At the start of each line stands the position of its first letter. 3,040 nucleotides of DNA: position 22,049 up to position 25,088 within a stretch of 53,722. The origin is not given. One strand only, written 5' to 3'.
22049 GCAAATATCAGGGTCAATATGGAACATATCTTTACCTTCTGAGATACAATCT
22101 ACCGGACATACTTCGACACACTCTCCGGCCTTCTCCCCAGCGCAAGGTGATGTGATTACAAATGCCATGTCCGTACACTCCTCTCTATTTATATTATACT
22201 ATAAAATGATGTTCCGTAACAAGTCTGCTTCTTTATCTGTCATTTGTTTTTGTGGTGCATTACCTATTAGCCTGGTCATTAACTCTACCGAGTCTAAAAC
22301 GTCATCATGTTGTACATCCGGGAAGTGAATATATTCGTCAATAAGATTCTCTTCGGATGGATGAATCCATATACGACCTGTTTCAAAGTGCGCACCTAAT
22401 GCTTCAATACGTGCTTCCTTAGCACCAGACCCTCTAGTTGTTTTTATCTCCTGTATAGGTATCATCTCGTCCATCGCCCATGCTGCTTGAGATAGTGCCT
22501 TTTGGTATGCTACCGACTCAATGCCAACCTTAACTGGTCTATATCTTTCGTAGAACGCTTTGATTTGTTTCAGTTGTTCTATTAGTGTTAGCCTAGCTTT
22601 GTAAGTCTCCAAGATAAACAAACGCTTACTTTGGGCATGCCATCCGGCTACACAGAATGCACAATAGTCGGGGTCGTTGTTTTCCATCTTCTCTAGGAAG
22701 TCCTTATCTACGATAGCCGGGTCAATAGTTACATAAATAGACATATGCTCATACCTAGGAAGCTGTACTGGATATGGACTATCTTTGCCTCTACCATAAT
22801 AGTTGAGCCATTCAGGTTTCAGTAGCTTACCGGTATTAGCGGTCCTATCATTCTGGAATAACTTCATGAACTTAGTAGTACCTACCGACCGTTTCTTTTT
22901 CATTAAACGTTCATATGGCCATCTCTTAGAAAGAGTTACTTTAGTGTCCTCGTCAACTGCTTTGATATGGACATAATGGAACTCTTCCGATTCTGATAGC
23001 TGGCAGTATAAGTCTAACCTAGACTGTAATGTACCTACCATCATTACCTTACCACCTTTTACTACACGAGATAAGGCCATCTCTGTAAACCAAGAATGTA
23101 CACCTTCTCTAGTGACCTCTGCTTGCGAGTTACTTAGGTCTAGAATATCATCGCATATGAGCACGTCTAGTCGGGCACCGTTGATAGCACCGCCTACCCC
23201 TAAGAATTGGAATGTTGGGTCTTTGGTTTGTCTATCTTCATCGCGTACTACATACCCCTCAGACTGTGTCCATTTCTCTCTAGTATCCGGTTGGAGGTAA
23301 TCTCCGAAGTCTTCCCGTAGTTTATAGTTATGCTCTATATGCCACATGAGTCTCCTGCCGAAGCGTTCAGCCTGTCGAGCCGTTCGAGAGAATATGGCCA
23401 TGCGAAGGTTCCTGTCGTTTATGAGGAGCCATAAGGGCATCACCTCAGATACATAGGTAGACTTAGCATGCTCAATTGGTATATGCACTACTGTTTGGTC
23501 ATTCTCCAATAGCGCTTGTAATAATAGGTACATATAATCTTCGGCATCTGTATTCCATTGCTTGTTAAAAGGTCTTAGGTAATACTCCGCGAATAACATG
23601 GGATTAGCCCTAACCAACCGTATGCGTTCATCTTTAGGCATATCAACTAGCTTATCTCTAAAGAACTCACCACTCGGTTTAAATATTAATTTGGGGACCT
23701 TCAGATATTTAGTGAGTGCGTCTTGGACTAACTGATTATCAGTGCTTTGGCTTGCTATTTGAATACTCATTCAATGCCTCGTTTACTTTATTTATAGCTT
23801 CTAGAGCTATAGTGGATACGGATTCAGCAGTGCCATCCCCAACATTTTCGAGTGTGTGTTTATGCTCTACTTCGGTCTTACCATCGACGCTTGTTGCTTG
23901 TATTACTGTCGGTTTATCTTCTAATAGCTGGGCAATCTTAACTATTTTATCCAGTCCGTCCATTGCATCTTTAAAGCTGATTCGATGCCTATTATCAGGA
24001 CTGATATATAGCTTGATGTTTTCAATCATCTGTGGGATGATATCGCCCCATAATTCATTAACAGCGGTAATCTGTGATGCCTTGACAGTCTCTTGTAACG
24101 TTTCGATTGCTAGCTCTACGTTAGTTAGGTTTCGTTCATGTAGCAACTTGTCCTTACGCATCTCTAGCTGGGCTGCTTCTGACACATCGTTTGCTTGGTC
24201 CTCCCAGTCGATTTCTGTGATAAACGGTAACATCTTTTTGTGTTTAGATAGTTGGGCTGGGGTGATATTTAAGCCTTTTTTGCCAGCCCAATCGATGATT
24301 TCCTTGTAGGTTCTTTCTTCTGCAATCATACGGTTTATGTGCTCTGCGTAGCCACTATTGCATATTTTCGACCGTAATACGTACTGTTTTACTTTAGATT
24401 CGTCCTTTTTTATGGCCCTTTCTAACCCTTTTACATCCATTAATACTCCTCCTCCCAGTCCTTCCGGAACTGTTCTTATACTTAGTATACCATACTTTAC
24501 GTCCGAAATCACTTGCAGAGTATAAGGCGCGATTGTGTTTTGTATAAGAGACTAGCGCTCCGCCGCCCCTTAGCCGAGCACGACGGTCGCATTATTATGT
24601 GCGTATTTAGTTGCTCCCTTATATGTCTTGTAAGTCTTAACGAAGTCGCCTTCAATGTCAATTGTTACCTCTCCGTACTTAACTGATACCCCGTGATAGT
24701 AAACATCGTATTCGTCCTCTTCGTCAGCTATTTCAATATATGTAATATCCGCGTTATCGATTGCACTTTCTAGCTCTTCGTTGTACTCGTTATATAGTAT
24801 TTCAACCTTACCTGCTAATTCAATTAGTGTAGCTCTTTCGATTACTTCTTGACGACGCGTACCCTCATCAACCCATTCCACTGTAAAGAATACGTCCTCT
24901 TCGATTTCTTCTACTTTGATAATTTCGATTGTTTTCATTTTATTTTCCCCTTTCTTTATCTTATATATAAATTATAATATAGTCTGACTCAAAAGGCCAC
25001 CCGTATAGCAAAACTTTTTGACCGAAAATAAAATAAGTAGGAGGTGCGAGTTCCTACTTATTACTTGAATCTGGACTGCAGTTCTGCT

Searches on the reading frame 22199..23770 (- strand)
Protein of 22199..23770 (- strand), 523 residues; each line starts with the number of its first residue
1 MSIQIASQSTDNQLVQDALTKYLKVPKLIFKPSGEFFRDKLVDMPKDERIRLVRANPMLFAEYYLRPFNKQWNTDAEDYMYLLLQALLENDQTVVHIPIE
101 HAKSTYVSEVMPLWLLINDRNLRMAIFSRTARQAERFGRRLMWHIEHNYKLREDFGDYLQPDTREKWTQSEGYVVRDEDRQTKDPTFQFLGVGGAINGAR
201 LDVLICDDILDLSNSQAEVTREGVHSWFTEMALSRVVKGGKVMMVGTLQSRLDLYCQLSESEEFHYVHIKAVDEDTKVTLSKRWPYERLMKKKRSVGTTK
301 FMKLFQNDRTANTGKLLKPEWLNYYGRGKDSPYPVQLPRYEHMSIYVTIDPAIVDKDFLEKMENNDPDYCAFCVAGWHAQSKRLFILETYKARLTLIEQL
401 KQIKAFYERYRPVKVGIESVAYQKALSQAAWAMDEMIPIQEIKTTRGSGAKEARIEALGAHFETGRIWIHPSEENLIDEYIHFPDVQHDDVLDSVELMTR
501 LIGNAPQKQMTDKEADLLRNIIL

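Call 10: search_protein_families(library=phrogs, proteins=[window:22199-23770:-], max_evalue=0.001)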
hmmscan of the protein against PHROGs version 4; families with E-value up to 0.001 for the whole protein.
window:22199-23770:- (523 aa): 4 families
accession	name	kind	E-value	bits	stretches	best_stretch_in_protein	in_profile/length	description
phrog_38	-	head and packaging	1.2e-75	256.6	1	39-512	250-713/760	terminase large subunit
phrog_5573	-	head and packaging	1.2e-21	78.2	1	260-510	8-242/250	terminase large subunit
phrog_4758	-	head and packaging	1.3e-14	55.1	1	49-273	23-237/243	terminase large subunit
phrog_17672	-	head and packaging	1.6e-10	41.5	1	90-258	65-227/395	terminase large subunit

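Call 11: search_protein_families(library=pfam, proteins=[window:22199-23770:-], max_evalue=0.01)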
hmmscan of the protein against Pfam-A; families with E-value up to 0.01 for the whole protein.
window:22199-23770:- (523 aa): 1 family
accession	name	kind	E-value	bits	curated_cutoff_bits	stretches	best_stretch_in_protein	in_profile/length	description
PF17289.8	Terminase_6C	-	1e-07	32.5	22.6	1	365-495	9-148/155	Terminase RNaseH-like domain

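Call 23: find_related_loci(query=window:22199-23770:-, collection=viral_contigs, flank=6000)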
Query window:22199-23770:- (523 aa) in viral_contigs; peptide patterns used: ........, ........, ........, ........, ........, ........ (x = any residue, [..] = any of these).
13 stretches matched a pattern; 1 encode a relative of the query (tblastn E <= 1e-3); 1 distinct loci.
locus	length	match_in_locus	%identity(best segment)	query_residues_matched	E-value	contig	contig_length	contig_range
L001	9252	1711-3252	73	7-521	0e+0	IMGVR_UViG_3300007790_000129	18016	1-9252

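Call 32: search_dna_similar(query=window:22199-23770:-, collection=phages, mode=protein, max_rows=25)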
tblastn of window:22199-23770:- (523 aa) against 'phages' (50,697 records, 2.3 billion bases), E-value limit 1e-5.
Records with a match: 129; places in all: 129; records where one place covers at least 80% of the query: 17.
Best place of each record, by identity: 60-80% 7; <60% 122.
By first word of the organism name: Streptomyces 29; Bacillus 22; Yersinia 16; Bacteriophage 6; Staphylococcus 5; Synechococcus 5; Arthrobacter 4; Caudoviricetes 4; Burkholderia 4; Cyanophage 4; and 21 more.
By host as written in the record: Yersinia enterocolitica 14; Streptomyces griseus ATCC 10137 10; - 8; Streptomyces scabiei RL-34 7; Bacillus megaterium 6; Bacillus megaterium Km 5; Streptomyces lividans JI 1326 4; Streptomyces viridochromogenes DSM40736 4; and 49 more.
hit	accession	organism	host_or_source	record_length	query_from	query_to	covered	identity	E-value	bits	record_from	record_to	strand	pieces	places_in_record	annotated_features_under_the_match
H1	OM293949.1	Weizmannia phage Youna2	Weizmannia coagulans KACC 15983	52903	1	521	100%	77.2%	0e+0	814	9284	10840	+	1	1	terminase | hypothetical protein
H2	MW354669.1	Bacillus phage BSTP5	Bacillus subtilis BSC21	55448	7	523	99%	75.8%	0e+0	805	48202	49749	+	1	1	terminase large subunit/tail sheath protein | hypothetical protein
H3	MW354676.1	Bacillus phage BSTP8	Bacillus subtilis KCCM12150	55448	7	523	99%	75.8%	0e+0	805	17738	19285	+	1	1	BSTP8_035: tail sheath protein | BSTP8_034: hypothetical protein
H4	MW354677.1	Bacillus phage BSTP10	Bacillus subtilis KCCM12150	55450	7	523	99%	75.8%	0e+0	805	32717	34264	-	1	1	BSTP10_045: terminase large subunit | BSTP10_046: hypothetical protein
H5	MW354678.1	Bacillus phage BSTP12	Bacillus subtilis BSC16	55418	7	523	99%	75.8%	0e+0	805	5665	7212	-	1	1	BSTP12_012: terminase subunit | BSTP12_013: hypothetical protein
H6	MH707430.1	Bacillus phage BSP7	Bacillus subtilis ATCC 21336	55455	7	523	99%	75.8%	0e+0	804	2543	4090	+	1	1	putative large terminase | hypothetical protein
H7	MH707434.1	Bacillus phage BSP19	Bacillus subtilis KACC 17797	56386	7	523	99%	75.8%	0e+0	803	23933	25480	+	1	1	putative large terminase | hypothetical protein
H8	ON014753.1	Pseudanabaena phage Pam1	Pseudanabaena sp.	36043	51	511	88%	23.7%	9e-11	71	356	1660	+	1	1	terminase large subunit | terminase small subunit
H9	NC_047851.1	Brevibacterium phage LuckyBarnes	Brevibacterium iodinum ATCC 15728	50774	83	495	79%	24.9%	7e-12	74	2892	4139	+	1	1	terminase large subunit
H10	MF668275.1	Brevibacterium phage LuckyBarnes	Brevibacterium iodinum ATCC 15728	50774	83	495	79%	24.9%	7e-12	74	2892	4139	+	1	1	terminase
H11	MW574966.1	phage 023Pt_psg01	unknown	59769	94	495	77%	25.3%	1e-15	86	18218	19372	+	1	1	terminase large subunit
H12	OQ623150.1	Staphylococcus phage Southeast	Staphylococcus epidermidis LM1680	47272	79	498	80%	24.2%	2e-8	63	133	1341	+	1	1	terminase large subunit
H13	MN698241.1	Pelagibacter phage HTVC027P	Candidatus Pelagibacter sp. HTCC1062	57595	94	495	77%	25.1%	2e-15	86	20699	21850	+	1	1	terminase large subunit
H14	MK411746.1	Arthrobacter phage Sonali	Arthrobacter globiformis B-2979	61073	94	495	77%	25.1%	4e-9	66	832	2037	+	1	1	2: terminase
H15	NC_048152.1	Arthrobacter phage Sonali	Arthrobacter globiformis B-2979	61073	94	495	77%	25.1%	4e-9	66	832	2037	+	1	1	2: terminase large subunit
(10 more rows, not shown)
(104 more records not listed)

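Call 34: get_annotated_region(hit=H1, flank=6000)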
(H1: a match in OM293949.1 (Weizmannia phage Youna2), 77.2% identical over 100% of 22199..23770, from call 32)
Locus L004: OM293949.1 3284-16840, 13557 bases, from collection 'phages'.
description: Weizmannia phage Youna2, complete genome.
organism: Weizmannia phage Youna2 (NCBI taxid 2914859)
taxonomy: Viruses; Duplodnaviria; Heunggongvirae; Uroviricota; Caudoviricetes
host: Weizmannia coagulans KACC 15983; source: sludge; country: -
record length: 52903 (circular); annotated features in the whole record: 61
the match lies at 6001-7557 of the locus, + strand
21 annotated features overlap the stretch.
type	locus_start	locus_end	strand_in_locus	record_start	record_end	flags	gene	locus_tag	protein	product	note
CDS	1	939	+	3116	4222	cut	-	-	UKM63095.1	ribonucleotide reductase, small chain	-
CDS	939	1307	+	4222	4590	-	-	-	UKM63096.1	dUTPase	-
CDS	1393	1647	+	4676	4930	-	-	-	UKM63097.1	hypothetical protein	-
CDS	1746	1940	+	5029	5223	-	-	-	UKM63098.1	hypothetical protein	-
CDS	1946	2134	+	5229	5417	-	-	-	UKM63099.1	hypothetical protein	-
CDS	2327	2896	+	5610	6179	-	-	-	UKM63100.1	hypothetical protein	-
CDS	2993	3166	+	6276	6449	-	-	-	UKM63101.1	hypothetical protein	-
CDS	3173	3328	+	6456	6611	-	-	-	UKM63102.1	hypothetical protein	-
CDS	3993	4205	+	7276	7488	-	-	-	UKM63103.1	hypothetical protein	-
CDS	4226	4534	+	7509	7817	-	-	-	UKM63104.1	hypothetical protein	-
CDS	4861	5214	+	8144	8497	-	-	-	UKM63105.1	hypothetical protein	-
CDS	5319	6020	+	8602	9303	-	-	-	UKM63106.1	hypothetical protein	-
CDS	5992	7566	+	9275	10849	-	-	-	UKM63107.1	terminase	-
CDS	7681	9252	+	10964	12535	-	-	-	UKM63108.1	portal protein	PF05133(65-457), Phage portal protein, SPP1 Gp6-like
CDS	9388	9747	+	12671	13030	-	-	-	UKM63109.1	hypothetical protein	-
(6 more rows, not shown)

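Call 35: get_annotated_region(hit=H7, flank=6000)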
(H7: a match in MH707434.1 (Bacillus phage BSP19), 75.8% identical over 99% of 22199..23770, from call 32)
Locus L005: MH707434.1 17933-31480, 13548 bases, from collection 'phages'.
description: Bacillus phage BSP19, complete genome.
organism: Bacillus phage BSP19 (NCBI taxid 2301656)
taxonomy: Viruses; Duplodnaviria; Heunggongvirae; Uroviricota; Caudoviricetes
host: Bacillus subtilis KACC 17797; source: -; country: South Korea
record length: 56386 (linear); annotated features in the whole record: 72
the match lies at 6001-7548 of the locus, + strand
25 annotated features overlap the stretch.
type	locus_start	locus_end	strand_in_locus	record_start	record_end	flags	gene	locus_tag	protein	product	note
CDS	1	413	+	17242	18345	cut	-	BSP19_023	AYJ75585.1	putative ribonucleotide-diphosphate reductase subunit beta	Length:1104; Found at strand:positive; start codon:ATG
CDS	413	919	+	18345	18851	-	-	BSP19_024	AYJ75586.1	putative dUTPase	Length:507; Found at strand:positive; start codon:ATG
CDS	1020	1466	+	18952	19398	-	-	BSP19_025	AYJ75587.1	hypothetical protein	Length:447; Found at strand:positive; start codon:ATG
CDS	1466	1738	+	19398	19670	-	-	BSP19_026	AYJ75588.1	hypothetical protein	Length:273; Found at strand:positive; start codon:ATG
CDS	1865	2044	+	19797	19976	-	-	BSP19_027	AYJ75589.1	putative DNA-directed RNA polymerase subunit B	Length:180; Found at strand:positive; start codon:ATG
CDS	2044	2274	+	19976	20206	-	-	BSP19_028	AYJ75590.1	hypothetical protein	Length:231; Found at strand:positive; start codon:ATG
CDS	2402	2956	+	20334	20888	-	-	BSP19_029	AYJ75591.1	hypothetical protein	Length:555; Found at strand:positive; start codon:ATG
CDS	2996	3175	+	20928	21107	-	-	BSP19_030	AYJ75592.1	hypothetical protein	Length:180; Found at strand:positive; start codon:GTG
CDS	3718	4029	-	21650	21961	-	-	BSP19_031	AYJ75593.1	putative small acid-soluble spore protein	Length:312; Found at strand:negative; start codon:ATG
CDS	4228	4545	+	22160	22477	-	-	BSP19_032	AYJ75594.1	hypothetical protein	Length:318; Found at strand:positive; start codon:ATG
CDS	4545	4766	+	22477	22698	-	-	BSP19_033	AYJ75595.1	hypothetical protein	Length:222; Found at strand:positive; start codon:ATG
CDS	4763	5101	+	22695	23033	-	-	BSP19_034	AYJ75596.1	hypothetical protein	Length:339; Found at strand:positive; start codon:ATG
CDS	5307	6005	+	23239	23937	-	-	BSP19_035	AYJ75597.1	hypothetical protein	Length:699; Found at strand:positive; start codon:ATG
CDS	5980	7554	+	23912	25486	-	-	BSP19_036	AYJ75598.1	putative large terminase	Length:1575; Found at strand:positive; start codon:ATG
CDS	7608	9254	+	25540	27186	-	-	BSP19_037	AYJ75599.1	putative portal protein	Length:1647; Found at strand:positive; start codon:ATG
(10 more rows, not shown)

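Call 46: find_related_loci(query=A2, collection=metagenome_contigs, flank=6000)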
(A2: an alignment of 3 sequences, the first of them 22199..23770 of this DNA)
Query A2 (523 aa) in metagenome_contigs; peptide patterns used: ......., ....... (x = any residue, [..] = any of these).
87 stretches matched a pattern, but none encodes a relative of the query by tblastn (E <= 1e-3).

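Call 47: find_related_loci(query=A2, collection=viral_contigs, flank=6000)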
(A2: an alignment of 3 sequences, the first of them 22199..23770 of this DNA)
Query A2 (523 aa) in viral_contigs; peptide patterns used: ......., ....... (x = any residue, [..] = any of these).
16 stretches matched a pattern; 5 encode a relative of the query (tblastn E <= 1e-3); 5 distinct loci.
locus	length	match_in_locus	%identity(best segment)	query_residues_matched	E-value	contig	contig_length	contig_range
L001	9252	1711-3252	73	7-521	0e+0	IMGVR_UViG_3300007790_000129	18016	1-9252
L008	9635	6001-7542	67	10-523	0e+0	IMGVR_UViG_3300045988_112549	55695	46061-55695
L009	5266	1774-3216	22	39-495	2e-13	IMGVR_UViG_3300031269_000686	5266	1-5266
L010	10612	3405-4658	21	94-495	2e-12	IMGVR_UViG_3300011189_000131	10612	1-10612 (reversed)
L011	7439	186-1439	21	94-495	2e-12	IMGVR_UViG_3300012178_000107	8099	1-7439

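Call 48: find_related_loci(query=A2, collection=genome_contigs, flank=6000)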
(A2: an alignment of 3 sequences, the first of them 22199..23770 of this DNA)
Query A2 (523 aa) in genome_contigs; peptide patterns used: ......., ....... (x = any residue, [..] = any of these).
48 stretches matched a pattern, but none encodes a relative of the query by tblastn (E <= 1e-3).

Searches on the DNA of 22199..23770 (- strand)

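Call 111: search_dna_similar(query=L005:3150-3720:+, collection=phages, mode=distant, max_rows=12)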
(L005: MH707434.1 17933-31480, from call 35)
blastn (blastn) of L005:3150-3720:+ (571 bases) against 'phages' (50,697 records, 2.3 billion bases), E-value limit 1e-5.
Records with a match: 6; places in all: 7; records where one place covers at least 80% of the query: 5.
Best place of each record, by identity: >=99% 6.
By first word of the organism name: Bacillus 6.
By host as written in the record: Bacillus subtilis KCCM12150 2; Bacillus subtilis BSC21 1; Bacillus subtilis BSC16 1; Bacillus subtilis KACC 17797 1; Bacillus subtilis ATCC 21336 1.
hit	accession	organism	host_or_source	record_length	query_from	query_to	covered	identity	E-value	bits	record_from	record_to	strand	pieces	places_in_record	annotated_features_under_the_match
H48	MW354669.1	Bacillus phage BSTP5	Bacillus subtilis BSC21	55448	1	571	100%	100.0%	0e+0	1031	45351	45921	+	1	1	hypothetical protein (x3) | DNA primase | small acid-soluble spore protein C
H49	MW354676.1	Bacillus phage BSTP8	Bacillus subtilis KCCM12150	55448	1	571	100%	100.0%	0e+0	1031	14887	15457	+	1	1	BSTP8_027: hypothetical protein | BSTP8_026: DNA primase | BSTP8_028: hypothetical protein | BSTP8_025: hypothetical protein | BSTP8_029: small acid-soluble spore protein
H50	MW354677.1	Bacillus phage BSTP10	Bacillus subtilis KCCM12150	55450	1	571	100%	100.0%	0e+0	1031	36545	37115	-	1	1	BSTP10_053: hypothetical protein | BSTP10_054: DNA primase | BSTP10_052: hypothetical protein | BSTP10_055: major capsid protein N | BSTP10_051: small acid-soluble spore protein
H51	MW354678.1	Bacillus phage BSTP12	Bacillus subtilis BSC16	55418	1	571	100%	100.0%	0e+0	1031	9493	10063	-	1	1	BSTP12_020: hypothetical protein | BSTP12_021: DNA primase | BSTP12_019: hypothetical protein | BSTP12_022: hypothetical protein | BSTP12_018: hypothetical protein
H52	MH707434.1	Bacillus phage BSP19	Bacillus subtilis KACC 17797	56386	1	571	100%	100.0%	0e+0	1031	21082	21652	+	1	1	hypothetical protein | putative small acid-soluble spore protein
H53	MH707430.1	Bacillus phage BSP7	Bacillus subtilis ATCC 21336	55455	1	329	58%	99.7%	5e-166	590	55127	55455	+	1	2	hypothetical protein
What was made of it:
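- On cos / pac packaging site: Record start points of related isolates are scattered (calls 32, 111).
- Five of them run through R1 unbroken (calls 32, 111).
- Tried and rejected: BSP7 record opened in the TA tract: rejected as evidence for termini, because five sister records are continuous there (call 111).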

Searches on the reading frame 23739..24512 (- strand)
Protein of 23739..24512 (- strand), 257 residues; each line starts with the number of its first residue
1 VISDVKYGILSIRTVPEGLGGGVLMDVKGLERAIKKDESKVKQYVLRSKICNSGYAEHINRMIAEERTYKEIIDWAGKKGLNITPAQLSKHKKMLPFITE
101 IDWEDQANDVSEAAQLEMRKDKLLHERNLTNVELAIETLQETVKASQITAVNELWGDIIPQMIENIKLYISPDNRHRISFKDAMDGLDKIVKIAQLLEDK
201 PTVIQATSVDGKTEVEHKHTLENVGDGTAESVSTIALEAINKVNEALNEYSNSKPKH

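Call 10: search_protein_families(library=phrogs, proteins=[window:23739-24512:-], max_evalue=0.001)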
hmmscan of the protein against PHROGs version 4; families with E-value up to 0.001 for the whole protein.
window:23739-24512:- (257 aa): 1 family
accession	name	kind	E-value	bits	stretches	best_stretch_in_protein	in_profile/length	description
phrog_1007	-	unknown function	2.1e-05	25.1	1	35-96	3-64/233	-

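Call 11: search_protein_families(library=pfam, proteins=[window:23739-24512:-], max_evalue=0.01)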
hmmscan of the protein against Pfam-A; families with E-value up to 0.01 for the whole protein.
window:23739-24512:- (257 aa): 0 families

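Call 67: search_protein_families(library=pfam, proteins=[window:23739-24512:-], max_evalue=0.01)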
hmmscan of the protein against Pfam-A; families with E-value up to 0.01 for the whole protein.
window:23739-24512:- (257 aa): 0 families

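Call 107: search_protein_families(library=ncbifam, proteins=[window:23739-24512:-], max_evalue=0.01)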
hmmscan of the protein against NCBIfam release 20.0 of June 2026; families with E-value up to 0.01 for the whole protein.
window:23739-24512:- (257 aa): 0 families

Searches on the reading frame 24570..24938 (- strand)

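Call 10: search_protein_families(library=phrogs, proteins=[window:24570-24938:-], max_evalue=0.001)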
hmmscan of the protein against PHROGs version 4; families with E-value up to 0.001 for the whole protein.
window:24570-24938:- (122 aa): 0 families

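Call 11: search_protein_families(library=pfam, proteins=[window:24570-24938:-], max_evalue=0.01)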
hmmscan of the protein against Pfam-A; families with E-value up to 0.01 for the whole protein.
window:24570-24938:- (122 aa): 1 family
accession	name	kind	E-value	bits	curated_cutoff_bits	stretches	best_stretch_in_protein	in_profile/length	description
PF18681.6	DUF5634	-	0.00059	20.6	30.4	1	45-103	4-62/98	Family of unknown function (DUF5634)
